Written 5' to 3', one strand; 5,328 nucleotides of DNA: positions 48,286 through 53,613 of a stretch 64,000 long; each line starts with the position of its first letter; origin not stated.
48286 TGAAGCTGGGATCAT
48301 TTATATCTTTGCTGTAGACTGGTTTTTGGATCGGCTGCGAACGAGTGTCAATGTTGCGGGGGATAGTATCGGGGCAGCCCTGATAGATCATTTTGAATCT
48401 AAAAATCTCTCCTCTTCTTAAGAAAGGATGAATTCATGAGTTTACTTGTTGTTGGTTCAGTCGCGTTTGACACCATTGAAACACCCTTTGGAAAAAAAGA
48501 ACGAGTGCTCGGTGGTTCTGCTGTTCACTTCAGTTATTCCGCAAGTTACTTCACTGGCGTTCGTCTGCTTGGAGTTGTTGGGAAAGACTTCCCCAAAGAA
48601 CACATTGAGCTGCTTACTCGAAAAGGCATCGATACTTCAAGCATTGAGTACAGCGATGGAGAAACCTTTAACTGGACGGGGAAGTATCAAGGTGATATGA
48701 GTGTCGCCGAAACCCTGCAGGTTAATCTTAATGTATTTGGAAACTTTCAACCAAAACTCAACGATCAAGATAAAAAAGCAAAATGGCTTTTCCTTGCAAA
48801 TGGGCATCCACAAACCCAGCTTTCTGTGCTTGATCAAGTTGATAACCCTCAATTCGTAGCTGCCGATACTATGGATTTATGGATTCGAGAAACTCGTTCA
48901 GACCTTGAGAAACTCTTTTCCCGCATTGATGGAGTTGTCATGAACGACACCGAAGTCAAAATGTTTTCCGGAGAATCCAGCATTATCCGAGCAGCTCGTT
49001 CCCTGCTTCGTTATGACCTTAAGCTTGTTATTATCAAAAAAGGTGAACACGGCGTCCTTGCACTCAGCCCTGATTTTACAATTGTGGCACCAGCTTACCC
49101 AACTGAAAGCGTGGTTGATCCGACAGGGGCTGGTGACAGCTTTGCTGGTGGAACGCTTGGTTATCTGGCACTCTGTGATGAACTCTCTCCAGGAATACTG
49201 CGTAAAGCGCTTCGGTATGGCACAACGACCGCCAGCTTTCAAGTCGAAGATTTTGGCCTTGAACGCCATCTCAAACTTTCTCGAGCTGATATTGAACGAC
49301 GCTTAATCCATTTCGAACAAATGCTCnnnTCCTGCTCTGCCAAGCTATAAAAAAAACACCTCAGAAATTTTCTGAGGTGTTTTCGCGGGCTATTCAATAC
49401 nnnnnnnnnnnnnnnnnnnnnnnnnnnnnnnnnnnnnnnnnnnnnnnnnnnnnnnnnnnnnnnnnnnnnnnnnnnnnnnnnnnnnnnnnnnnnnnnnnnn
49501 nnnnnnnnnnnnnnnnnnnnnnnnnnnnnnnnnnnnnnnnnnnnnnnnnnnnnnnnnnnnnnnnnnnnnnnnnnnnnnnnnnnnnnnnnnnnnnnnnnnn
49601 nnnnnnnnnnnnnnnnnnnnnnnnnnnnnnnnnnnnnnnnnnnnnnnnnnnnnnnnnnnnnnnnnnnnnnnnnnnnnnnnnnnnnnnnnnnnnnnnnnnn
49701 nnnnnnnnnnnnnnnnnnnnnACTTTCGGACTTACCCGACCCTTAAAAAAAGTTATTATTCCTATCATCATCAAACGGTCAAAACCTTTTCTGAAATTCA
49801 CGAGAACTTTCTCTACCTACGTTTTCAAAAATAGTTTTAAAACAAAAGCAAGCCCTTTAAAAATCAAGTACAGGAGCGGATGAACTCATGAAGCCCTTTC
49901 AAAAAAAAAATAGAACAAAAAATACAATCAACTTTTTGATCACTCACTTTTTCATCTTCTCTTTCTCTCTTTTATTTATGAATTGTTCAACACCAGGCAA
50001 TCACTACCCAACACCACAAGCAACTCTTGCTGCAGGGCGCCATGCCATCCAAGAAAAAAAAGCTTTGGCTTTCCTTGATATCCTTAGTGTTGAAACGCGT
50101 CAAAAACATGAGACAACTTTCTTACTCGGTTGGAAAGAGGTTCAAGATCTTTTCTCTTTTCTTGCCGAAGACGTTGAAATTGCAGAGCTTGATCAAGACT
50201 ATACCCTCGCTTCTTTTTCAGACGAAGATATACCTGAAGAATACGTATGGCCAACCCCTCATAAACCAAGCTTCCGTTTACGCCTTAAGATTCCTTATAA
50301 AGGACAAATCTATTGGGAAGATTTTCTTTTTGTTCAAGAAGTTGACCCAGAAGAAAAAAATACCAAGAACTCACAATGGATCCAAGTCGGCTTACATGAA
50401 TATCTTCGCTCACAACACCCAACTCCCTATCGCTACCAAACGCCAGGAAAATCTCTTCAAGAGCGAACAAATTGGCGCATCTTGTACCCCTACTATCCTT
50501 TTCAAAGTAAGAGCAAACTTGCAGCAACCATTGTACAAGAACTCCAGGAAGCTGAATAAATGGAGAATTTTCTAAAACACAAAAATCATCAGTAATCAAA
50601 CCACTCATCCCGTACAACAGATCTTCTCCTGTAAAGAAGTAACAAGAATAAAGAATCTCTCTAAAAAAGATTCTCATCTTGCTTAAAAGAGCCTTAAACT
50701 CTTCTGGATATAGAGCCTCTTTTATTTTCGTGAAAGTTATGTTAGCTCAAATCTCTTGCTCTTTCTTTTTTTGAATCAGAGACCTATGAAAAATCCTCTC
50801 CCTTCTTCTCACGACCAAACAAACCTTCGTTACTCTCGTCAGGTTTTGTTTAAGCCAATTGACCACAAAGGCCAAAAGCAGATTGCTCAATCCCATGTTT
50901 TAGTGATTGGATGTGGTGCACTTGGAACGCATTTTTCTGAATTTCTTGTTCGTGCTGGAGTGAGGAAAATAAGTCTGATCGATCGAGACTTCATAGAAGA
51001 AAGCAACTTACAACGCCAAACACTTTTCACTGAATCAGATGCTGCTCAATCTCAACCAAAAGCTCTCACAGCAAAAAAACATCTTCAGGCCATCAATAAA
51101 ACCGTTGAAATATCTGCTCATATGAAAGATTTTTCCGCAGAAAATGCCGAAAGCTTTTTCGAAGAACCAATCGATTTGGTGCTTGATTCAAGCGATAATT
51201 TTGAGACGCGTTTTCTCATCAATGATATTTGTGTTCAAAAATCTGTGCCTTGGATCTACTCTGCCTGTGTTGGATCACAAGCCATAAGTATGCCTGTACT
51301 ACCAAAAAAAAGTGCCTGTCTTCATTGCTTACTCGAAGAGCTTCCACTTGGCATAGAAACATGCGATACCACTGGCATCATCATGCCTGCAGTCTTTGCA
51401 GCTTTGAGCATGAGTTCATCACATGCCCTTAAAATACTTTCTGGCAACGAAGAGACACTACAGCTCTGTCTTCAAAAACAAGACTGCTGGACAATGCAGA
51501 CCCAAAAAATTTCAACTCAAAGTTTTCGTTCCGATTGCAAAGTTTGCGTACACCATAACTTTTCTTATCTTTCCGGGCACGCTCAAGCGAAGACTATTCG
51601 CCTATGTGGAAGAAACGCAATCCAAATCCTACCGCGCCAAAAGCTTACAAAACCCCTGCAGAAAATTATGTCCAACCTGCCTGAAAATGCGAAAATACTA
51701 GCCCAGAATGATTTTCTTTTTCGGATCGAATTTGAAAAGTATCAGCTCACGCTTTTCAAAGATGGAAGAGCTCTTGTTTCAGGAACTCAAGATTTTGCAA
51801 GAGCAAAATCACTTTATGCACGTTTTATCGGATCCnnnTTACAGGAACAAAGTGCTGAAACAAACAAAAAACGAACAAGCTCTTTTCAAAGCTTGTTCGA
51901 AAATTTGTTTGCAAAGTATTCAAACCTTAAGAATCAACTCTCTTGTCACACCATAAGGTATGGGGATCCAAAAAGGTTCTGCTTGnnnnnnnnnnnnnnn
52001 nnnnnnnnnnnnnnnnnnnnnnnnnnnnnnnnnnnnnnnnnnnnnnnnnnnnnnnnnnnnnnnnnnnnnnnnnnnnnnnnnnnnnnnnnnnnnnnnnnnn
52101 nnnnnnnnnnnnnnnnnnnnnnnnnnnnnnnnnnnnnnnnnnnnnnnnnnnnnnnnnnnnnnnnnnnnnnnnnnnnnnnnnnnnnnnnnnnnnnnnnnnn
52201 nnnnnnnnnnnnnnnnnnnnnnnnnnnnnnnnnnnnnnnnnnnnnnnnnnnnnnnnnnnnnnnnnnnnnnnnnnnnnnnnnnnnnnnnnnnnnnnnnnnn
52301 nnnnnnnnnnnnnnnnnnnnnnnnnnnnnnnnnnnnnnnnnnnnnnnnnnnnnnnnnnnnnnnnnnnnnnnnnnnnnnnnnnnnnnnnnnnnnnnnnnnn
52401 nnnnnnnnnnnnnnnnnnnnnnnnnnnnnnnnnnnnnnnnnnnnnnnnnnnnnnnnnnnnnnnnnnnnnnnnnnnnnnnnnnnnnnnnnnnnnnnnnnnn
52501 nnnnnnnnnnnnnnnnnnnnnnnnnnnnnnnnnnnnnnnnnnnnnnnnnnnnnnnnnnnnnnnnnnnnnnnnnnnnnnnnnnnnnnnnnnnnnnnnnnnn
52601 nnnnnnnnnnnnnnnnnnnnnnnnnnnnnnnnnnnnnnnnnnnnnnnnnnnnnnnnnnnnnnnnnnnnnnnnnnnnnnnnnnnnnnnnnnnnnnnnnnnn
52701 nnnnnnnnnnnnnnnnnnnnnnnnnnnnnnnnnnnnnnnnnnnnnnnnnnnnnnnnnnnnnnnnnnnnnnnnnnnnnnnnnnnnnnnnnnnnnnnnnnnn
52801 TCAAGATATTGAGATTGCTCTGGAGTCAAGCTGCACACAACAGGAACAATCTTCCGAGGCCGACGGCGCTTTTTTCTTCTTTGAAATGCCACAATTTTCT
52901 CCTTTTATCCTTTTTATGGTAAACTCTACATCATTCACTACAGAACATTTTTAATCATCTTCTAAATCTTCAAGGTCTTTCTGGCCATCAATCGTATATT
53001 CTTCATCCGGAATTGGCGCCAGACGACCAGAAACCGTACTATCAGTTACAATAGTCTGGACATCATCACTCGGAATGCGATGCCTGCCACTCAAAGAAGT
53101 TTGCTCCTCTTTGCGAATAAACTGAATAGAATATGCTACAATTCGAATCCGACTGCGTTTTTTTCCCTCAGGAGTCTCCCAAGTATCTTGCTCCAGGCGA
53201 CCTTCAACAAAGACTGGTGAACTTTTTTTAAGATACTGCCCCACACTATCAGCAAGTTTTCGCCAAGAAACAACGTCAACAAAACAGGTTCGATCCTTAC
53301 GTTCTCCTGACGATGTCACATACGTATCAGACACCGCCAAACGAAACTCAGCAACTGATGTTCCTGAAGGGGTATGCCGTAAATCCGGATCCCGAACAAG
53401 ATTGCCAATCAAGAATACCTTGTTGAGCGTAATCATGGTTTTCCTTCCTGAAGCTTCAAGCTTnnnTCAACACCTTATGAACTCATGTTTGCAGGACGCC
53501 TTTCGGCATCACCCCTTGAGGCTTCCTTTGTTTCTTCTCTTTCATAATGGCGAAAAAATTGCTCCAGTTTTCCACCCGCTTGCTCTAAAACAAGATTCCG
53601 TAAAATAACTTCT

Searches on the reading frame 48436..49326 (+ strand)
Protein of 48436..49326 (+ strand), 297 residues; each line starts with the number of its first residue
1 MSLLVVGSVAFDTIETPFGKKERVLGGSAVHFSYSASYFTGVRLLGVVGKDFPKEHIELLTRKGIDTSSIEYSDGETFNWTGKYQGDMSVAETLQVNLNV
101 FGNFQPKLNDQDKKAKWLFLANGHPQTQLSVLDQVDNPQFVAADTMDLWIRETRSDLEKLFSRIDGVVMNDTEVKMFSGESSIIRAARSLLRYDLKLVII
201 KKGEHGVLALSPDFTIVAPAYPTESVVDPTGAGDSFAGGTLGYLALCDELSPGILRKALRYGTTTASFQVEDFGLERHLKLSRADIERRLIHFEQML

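Call 20: search_protein_families(library=pfam, proteins=[window:48436-49326:+], max_evalue=0.001)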
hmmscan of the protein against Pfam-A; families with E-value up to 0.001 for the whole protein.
window:48436-49326:+ (297 aa): 1 family
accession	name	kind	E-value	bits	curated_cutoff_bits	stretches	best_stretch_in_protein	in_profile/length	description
PF00294.29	PfkB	-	3.8e-23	82.7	25.8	1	42-275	53-295/302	pfkB family carbohydrate kinase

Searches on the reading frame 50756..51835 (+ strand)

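Call 20: search_protein_families(library=pfam, proteins=[window:50756-51835:+], max_evalue=0.001)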
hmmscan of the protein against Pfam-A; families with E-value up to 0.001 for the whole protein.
window:50756-51835:+ (360 aa): 1 family
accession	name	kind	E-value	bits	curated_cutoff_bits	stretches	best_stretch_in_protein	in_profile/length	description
PF00899.27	ThiF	-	2.2e-64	217.3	28.1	1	26-263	1-238/238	ThiF family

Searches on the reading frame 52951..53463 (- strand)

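Call 57: search_protein_families(library=pfam, proteins=[window:52951-53463:-], max_evalue=0.00001)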
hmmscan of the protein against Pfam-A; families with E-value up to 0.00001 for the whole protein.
window:52951-53463:- (170 aa): 1 family
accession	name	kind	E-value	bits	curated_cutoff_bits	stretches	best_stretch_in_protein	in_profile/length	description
PF00436.31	SSB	-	2e-32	111.8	26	1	13-116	1-104/104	Single-strand binding protein family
